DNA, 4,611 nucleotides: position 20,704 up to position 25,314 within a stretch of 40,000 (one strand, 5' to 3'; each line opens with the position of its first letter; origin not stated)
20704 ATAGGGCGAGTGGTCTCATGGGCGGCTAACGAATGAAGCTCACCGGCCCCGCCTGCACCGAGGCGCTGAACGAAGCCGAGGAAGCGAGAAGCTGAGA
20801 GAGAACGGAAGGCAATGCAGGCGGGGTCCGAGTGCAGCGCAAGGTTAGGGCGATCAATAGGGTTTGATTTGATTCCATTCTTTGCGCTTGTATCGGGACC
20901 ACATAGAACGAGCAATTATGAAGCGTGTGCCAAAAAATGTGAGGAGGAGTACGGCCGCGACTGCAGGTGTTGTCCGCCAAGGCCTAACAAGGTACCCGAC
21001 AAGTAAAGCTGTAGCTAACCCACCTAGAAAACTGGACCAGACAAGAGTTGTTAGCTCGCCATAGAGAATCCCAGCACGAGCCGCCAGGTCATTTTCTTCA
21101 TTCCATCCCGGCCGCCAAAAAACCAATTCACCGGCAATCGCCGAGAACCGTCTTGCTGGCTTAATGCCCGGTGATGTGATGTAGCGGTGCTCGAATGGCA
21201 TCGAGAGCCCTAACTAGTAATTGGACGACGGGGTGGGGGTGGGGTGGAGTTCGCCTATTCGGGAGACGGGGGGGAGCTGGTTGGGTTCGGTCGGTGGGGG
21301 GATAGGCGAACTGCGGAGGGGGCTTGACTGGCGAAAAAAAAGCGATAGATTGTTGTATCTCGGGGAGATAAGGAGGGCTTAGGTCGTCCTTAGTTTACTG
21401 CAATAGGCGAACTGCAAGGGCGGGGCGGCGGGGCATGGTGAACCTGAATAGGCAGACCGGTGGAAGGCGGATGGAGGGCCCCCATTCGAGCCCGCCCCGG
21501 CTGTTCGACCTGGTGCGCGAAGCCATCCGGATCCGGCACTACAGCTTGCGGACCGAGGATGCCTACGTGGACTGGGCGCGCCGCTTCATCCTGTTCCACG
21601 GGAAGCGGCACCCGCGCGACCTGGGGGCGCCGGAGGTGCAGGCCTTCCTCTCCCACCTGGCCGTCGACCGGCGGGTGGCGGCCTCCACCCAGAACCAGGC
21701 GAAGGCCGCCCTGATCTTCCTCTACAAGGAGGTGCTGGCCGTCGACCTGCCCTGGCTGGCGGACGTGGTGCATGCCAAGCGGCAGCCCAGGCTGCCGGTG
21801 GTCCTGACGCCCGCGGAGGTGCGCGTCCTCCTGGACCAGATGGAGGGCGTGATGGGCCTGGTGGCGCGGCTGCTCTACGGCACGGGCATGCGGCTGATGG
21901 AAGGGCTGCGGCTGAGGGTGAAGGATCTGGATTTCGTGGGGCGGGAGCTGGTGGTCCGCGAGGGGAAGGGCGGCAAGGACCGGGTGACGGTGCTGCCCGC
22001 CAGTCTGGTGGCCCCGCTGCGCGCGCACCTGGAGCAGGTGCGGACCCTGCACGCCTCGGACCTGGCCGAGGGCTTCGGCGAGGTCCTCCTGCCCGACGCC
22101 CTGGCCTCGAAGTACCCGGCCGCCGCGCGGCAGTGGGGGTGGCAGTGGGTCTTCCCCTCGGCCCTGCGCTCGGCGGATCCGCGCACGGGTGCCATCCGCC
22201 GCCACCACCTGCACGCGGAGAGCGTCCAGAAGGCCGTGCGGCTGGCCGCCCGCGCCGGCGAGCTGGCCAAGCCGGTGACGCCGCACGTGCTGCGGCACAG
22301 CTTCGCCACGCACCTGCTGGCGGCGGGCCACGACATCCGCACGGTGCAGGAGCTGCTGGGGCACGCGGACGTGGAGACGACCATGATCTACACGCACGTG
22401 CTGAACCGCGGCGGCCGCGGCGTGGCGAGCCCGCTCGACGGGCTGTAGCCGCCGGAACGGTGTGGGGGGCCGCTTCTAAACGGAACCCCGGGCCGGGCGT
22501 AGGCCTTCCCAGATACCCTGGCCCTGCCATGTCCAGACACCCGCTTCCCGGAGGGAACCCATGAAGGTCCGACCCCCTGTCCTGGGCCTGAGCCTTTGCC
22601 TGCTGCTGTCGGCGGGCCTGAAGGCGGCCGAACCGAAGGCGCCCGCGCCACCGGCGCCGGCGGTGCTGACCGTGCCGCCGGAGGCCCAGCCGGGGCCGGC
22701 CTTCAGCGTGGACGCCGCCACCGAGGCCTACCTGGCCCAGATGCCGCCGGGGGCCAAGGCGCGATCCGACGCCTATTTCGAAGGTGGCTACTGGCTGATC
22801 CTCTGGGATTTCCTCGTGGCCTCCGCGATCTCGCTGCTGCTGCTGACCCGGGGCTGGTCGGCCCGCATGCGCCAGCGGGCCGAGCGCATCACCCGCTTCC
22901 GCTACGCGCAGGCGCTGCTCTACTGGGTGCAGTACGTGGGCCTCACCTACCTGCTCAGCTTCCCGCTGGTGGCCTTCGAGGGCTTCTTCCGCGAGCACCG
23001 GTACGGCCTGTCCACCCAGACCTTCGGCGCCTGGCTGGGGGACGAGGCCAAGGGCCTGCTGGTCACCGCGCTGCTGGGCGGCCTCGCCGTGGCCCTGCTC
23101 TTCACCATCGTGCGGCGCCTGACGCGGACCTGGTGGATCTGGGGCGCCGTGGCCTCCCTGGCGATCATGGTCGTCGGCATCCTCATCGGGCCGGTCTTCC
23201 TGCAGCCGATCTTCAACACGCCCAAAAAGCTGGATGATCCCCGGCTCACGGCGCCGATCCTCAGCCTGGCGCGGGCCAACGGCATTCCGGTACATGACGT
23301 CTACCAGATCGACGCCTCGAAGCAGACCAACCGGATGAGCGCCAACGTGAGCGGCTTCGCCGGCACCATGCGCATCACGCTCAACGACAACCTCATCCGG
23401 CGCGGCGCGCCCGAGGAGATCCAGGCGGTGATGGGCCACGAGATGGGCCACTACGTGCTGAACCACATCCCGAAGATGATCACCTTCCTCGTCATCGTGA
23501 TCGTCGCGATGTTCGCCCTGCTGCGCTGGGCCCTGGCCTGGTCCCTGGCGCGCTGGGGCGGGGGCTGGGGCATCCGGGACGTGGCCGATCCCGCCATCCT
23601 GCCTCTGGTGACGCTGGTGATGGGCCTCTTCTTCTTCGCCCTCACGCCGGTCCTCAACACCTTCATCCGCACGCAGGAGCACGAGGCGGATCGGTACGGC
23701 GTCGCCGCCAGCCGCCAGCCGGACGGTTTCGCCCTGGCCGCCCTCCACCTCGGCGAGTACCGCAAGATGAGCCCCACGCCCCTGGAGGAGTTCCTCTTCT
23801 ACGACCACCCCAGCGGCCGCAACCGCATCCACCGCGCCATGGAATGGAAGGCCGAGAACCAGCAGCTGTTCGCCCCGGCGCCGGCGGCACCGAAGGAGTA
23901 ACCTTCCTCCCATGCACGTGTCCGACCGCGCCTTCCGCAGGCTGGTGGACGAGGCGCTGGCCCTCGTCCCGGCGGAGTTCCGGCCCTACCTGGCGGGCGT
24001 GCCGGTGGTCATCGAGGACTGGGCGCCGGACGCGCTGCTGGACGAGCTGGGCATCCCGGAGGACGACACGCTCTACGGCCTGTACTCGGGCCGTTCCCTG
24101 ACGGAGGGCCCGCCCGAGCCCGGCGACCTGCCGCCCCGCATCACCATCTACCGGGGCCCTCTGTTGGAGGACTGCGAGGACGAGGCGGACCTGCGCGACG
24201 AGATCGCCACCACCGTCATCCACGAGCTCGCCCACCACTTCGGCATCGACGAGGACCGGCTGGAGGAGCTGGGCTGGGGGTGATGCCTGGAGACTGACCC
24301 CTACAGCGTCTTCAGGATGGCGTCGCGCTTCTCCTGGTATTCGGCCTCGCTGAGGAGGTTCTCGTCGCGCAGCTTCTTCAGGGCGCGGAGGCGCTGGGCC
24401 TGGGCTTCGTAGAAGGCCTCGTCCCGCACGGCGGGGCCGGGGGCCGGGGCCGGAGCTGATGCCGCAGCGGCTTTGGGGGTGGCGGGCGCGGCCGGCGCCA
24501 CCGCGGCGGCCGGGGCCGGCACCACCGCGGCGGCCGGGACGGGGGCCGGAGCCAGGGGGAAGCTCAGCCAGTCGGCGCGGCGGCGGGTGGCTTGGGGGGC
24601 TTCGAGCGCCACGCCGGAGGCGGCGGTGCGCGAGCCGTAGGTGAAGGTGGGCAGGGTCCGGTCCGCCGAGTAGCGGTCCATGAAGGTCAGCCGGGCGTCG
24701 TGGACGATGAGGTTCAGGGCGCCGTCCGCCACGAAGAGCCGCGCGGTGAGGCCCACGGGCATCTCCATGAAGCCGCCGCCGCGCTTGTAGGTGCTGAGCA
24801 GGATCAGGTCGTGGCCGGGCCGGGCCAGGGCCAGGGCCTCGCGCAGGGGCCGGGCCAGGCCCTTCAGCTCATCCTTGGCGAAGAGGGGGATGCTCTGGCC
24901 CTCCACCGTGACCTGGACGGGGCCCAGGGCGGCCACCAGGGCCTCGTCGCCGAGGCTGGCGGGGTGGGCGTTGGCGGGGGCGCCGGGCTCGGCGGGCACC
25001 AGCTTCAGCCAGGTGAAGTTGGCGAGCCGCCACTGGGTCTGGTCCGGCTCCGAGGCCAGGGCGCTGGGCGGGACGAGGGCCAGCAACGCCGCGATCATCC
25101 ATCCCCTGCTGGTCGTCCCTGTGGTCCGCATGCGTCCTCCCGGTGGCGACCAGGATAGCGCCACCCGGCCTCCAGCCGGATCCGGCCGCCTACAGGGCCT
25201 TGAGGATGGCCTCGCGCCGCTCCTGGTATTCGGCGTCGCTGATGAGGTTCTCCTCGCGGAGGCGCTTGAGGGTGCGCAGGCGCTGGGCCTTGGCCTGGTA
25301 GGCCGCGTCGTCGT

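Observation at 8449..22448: Large sedentary chromosomal integron: intact intI, attI and about 22 cassettes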

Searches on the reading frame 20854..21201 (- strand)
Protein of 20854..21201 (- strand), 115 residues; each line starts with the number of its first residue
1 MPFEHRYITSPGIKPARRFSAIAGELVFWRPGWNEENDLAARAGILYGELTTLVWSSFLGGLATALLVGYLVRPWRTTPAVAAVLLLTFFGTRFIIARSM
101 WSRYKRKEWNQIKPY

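Call 41: search_protein_families(library=pfam, proteins=[window:20854-21201:-], max_evalue=0.01)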
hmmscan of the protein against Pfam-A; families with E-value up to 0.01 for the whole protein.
window:20854-21201:- (115 aa): 0 families

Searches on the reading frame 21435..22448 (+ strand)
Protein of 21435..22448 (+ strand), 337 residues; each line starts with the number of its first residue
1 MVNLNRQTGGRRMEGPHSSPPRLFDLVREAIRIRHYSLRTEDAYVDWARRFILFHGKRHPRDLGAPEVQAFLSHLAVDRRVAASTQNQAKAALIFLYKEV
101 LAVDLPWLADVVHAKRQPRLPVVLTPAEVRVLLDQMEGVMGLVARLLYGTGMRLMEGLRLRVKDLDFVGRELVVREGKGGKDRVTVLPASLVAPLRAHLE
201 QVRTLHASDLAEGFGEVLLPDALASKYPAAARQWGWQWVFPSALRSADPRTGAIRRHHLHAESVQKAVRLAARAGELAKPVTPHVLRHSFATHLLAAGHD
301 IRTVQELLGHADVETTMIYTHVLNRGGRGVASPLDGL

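Call 8: search_protein_families(library=ncbifam, proteins=[window:21435-22448:+])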
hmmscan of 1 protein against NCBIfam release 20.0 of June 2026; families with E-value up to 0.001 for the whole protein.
window:21435-22448:+ (337 aa): 10 families
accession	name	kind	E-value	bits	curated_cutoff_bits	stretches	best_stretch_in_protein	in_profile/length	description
TIGR02249.1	integrase_gron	subfamily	3.7e-139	463.5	265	1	25-337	3-315/315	integron integrase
NF011946.0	PRK15417.1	equivalog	1.4e-115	386.1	435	1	22-336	15-329/337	integron integrase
NF040815.2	recomb_XerA_Arch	equivalog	2.2e-47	161.8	220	2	255-322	187-254/263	site-specific tyrosine recombinase/integron integrase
TIGR02224.1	recomb_XerC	equivalog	1.2e-39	136.4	335.15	2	257-322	212-277/295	tyrosine recombinase XerC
NF001399.0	PRK00283.1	subfamily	2.7e-39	135.2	279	1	61-324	49-285/300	tyrosine recombinase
TIGR02225.1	recomb_XerD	equivalog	9.1e-39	133.5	329.6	2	255-324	207-276/290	site-specific tyrosine recombinase XerD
NF002331.0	PRK01287.1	subfamily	2.8e-28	99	371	2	258-322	247-312/365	site-specific tyrosine recombinase XerC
NF003462.0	PRK05084.1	equivalog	9.4e-17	60.8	267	1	257-325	281-347/360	tyrosine recombinase XerS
NF007371.0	PRK09871.1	subfamily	1.2e-08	34.7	222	1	261-321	110-173/198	tyrosine-type DNA invertase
NF007370.0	PRK09870.1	subfamily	9.7e-08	31.9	221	1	271-321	125-178/200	tyrosine-type DNA invertase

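Call 9: search_protein_families(library=pfam, proteins=[window:21435-22448:+])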
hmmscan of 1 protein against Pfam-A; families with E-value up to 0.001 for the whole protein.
window:21435-22448:+ (337 aa): 2 families
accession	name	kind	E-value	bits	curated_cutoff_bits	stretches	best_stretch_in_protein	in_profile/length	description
PF00589.27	Phage_integrase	-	1.5e-34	119.7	27.1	1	123-323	2-169/172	Phage integrase family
PF13495.12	Phage_int_SAM_4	-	5.4e-28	97.7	27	1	23-106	1-84/85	Phage integrase, N-terminal SAM-like domain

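Call 10: search_solved_structures(query=window:21435-22448:+, show_alignments=1)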
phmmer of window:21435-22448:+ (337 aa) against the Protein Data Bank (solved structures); distinct sequences matched with E-value up to 0.001: 15.
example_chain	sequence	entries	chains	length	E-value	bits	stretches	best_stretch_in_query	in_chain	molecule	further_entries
2a3v_A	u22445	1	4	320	9.1e-83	281.4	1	27-335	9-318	site-specific recombinase IntI4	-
5hxy_A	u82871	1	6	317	1e-28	103.8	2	255-324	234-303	Tyrosine recombinase XerA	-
4a8e_A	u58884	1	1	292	4.1e-28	101.8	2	264-324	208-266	PROBABLE TYROSINE RECOMBINASE XERC-LIKE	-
1a0p_A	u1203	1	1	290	1.7e-18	70.2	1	270-324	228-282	SITE-SPECIFIC RECOMBINASE XERD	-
5dcf_A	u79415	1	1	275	7.6e-17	64.8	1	271-324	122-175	Tyrosine recombinase XerD,DNA translocase FtsK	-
5jjv_A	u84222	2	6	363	2e-11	47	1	269-322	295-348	Tyrosine recombinase XerH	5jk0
9i5v_14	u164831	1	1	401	3.5e-10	42.9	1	259-322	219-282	Ribosome-associated translation inhibitor RaiA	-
5dor_A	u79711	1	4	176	3.7e-10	42.8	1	279-322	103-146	Integrase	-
5c6k_A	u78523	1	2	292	8.6e-10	41.6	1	280-322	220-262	Integrase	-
6en0_A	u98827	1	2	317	2e-09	40.4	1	276-322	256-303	Int protein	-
6emy_A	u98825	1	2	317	2.3e-09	40.2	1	276-323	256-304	Int protein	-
6emz_A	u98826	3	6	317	5.2e-09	39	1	276-322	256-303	Int protein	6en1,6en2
1aih_A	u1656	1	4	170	5.1e-08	35.8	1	263-322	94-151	HP1 INTEGRASE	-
5vfz_A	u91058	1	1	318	1.2e-06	31.3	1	256-325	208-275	Gp33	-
3nkh_A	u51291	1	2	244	3.7e-06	29.7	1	259-330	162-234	Integrase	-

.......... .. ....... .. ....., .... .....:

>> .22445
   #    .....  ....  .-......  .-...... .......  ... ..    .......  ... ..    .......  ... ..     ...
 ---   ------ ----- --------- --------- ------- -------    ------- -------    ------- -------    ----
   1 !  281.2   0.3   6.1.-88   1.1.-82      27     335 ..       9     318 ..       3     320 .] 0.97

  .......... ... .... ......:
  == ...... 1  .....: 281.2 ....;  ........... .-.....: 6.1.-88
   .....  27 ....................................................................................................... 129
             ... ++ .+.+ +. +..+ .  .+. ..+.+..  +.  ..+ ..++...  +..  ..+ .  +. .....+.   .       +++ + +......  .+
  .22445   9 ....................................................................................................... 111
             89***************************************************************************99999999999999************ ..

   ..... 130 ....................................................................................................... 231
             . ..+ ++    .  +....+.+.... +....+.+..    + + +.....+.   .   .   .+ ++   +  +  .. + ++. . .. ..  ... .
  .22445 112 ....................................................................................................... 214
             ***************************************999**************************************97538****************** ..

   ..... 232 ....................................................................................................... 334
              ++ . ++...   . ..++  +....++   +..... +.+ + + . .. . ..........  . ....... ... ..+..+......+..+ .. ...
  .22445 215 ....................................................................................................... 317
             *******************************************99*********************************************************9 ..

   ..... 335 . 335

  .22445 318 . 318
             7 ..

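Call 17: find_related_loci(query=window:21435-22448:+, collection=genome_contigs, flank=10000)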
Query window:21435-22448:+ (337 aa) in genome_contigs; peptide patterns used: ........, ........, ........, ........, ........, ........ (x = any residue, [..] = any of these).
600 stretches matched a pattern (row limit reached: there are more); 502 encode a relative of the query (tblastn E <= 1e-3); the best 80 are kept; 80 distinct loci.
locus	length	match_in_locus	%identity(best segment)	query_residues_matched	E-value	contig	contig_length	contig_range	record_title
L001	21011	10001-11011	93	1-337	0e+0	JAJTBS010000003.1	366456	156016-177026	MAG: Holophagaceae bacterium isolate MS_R2_30 NODE_8_length_366456_cov_36.381639, whole genome shotgun sequence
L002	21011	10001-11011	92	1-337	0e+0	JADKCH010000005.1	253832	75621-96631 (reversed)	MAG: Candidatus Geothrix odensensis isolate OdNE_18-Q3-R46-58_MAXAC.008 tig00004247-10-2536790, whole genome shotgun seq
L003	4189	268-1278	77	1-337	0e+0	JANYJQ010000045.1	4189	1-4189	MAG: Holophagaceae bacterium isolate GL140_4_metabinner_120_sub GL140_4_k141_2885331, whole genome shotgun sequence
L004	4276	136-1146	78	1-337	0e+0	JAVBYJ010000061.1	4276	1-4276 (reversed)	MAG: Geothrix sp. isolate GS30 8183, whole genome shotgun sequence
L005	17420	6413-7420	80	1-337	1e-175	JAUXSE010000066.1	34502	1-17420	MAG: Geothrix sp. isolate C12_metabat.bin.44 C12_k141_182059, whole genome shotgun sequence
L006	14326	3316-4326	77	1-337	2e-175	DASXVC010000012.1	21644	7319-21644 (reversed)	MAG TPA_asm: Geothrix sp. isolate SMAG_U4734 k141_244475, whole genome shotgun sequence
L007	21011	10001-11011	79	1-337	1e-175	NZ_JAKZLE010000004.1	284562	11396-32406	Geothrix alkalitolerans strain SG263 Scaffold4, whole genome shotgun sequence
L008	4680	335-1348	79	1-337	5e-180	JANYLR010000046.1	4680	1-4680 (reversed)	MAG: Holophagaceae bacterium isolate GL140_6_metabinner_71 GL140_6_k141_2019522, whole genome shotgun sequence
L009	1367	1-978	81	12-337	0e+0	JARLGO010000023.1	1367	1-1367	MAG: Geothrix sp. isolate MAG_CO275 MetaCoAG_Bin_275_Oxic_k141_41781, whole genome shotgun sequence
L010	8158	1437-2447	77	1-337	2e-174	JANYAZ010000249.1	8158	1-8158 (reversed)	MAG: Geothrix sp. isolate GL140_5_metabat_425_sub GL140_5_k141_1783326, whole genome shotgun sequence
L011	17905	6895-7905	79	1-337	3e-174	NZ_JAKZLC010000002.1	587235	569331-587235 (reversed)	Geothrix paludis strain SG195 Scaffold2, whole genome shotgun sequence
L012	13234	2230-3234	78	1-337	4e-173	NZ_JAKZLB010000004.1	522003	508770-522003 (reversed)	Geothrix oryzisoli strain SG189 Scaffold4, whole genome shotgun sequence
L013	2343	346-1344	79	5-337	0e+0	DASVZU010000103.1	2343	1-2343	MAG TPA_asm: Holophagaceae bacterium isolate SMAG_U2636 k141_906419, whole genome shotgun sequence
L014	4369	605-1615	76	1-337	4e-178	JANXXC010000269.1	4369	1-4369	MAG: Holophagaceae bacterium isolate GL140_2_metabat_343 GL140_2_k141_1954187, whole genome shotgun sequence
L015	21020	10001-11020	77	1-333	1e-171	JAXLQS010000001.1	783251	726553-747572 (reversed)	MAG: Holophagaceae bacterium isolate STL-ACI9 C4.72.fa-1, whole genome shotgun sequence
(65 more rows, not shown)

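Call 56: search_dna_similar(query=window:21435-22448:+, collection=plasmids, mode=protein, max_rows=12, rows=spread)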
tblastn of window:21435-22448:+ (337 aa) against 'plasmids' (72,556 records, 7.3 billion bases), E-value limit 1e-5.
The search stops at 5000 records and this limit was reached: more records match than are counted here, and every count below describes the 5000 best-scoring records only.
Records with a match: at least 5000; places in all: 7107; records where one place covers at least 80% of the query: 5000.
Best place of each record, by identity: 60-80% 1; <60% 4999.
By first word of the organism name: Klebsiella 1850; Escherichia 1482; Salmonella 465; Enterobacter 392; Pseudomonas 164; Citrobacter 142; Shigella 85; Providencia 64; Aeromonas 57; Acinetobacter 51; and 38 more.
By predicted mobility (MOB-suite, as given by PLSDB): conjugative 3628; non-mobilizable 735; mobilizable 637.
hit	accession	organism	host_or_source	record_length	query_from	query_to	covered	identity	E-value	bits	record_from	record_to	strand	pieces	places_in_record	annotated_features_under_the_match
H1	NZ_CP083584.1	Kovacikia minuta CCNUW1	cell culture,fresh water lake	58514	20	336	94%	61.2%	4e-123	396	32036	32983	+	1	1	integron integrase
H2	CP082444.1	Salmonella enterica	animal-swine-market swine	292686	22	337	94%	57.0%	5e-107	350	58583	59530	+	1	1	intI1: class 1 integron integrase IntI1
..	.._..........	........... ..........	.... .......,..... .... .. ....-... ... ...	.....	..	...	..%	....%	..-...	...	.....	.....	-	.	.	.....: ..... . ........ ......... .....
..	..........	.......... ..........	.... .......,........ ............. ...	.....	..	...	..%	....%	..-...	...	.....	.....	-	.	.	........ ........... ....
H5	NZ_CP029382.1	Klebsiella pneumoniae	Homo sapiens,Culture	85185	22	337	94%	57.0%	3e-106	348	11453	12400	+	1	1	intI1: class 1 integron integrase IntI1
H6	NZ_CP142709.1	Escherichia coli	dog,faecal sample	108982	22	337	94%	57.0%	3e-106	348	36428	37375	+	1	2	intI1: class 1 integron integrase IntI1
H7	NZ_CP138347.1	Klebsiella pneumoniae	mixed culture,mink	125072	22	337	94%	57.0%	3e-106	348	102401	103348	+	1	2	intI1: class 1 integron integrase IntI1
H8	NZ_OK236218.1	Escherichia coli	pig,whole organism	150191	22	337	94%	57.0%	3e-106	348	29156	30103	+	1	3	intI1: class 1 integron integrase IntI1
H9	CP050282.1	Klebsiella pneumoniae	Homo sapiens,blood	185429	22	337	94%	57.0%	3e-106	348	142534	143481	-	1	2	intI1: class 1 integron integrase IntI1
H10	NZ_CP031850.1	Klebsiella pneumoniae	Homo sapiens,blood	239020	22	337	94%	57.0%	3e-106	348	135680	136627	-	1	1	intI1: class 1 integron integrase IntI1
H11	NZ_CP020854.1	Klebsiella pneumoniae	Homo sapiens,respiratory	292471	22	337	94%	57.0%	3e-106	348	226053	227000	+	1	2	intI1: class 1 integron integrase IntI1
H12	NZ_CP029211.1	Aquabacterium olei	cell culture,soil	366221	22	337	94%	55.1%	2e-106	348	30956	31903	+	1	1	integron integrase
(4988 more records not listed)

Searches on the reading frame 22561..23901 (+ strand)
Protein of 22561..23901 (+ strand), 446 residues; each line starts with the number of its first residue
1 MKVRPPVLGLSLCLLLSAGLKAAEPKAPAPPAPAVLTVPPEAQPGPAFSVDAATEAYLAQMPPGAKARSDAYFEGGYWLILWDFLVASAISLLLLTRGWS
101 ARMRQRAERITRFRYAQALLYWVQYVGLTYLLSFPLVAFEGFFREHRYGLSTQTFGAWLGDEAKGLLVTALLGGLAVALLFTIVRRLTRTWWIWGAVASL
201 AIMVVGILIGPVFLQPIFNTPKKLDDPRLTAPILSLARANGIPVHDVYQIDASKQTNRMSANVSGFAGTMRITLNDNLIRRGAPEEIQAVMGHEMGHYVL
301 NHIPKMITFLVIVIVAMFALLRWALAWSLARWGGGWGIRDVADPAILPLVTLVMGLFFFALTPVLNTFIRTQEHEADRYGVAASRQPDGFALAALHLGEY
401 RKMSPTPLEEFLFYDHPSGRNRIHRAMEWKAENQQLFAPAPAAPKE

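Call 27: search_protein_families(library=pfam, proteins=[window:22561-23901:+], max_evalue=0.001)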
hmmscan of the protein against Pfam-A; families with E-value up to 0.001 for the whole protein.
window:22561-23901:+ (446 aa): 2 families
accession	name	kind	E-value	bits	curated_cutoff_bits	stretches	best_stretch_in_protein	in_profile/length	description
PF01435.24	Peptidase_M48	-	8.3e-27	94.6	20.3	1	225-429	3-185/186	Peptidase family M48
PF16491.10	Peptidase_M48_N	-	8e-21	75.1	27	1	68-220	26-179/179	CAAX prenyl protease N-terminal, five membrane helices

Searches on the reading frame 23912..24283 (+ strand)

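Call 27: search_protein_families(library=pfam, proteins=[window:23912-24283:+], max_evalue=0.001)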
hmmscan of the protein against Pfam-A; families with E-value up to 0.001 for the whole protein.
window:23912-24283:+ (123 aa): 1 family
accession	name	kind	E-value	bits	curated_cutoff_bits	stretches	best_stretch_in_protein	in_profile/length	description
PF06262.17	Zincin_1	-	4e-32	110.5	22.4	1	27-122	1-97/97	Zincin-like metallopeptidase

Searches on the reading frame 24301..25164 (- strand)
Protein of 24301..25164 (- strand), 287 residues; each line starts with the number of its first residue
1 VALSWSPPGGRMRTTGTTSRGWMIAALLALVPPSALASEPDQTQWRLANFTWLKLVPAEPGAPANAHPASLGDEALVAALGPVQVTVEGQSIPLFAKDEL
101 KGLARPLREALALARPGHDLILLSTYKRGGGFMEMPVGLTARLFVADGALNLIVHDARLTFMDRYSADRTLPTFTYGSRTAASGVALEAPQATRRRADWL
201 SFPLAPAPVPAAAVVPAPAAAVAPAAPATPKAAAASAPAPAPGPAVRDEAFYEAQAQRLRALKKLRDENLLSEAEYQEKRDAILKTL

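Call 27: search_protein_families(library=pfam, proteins=[window:24301-25164:-], max_evalue=0.001)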
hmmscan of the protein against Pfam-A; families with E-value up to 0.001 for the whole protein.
window:24301-25164:- (287 aa): 1 family
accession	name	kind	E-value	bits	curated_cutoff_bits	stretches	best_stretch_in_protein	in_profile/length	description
PF09851.14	SHOCT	-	0.00013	22.1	27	1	258-284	2-28/28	Short C-terminal domain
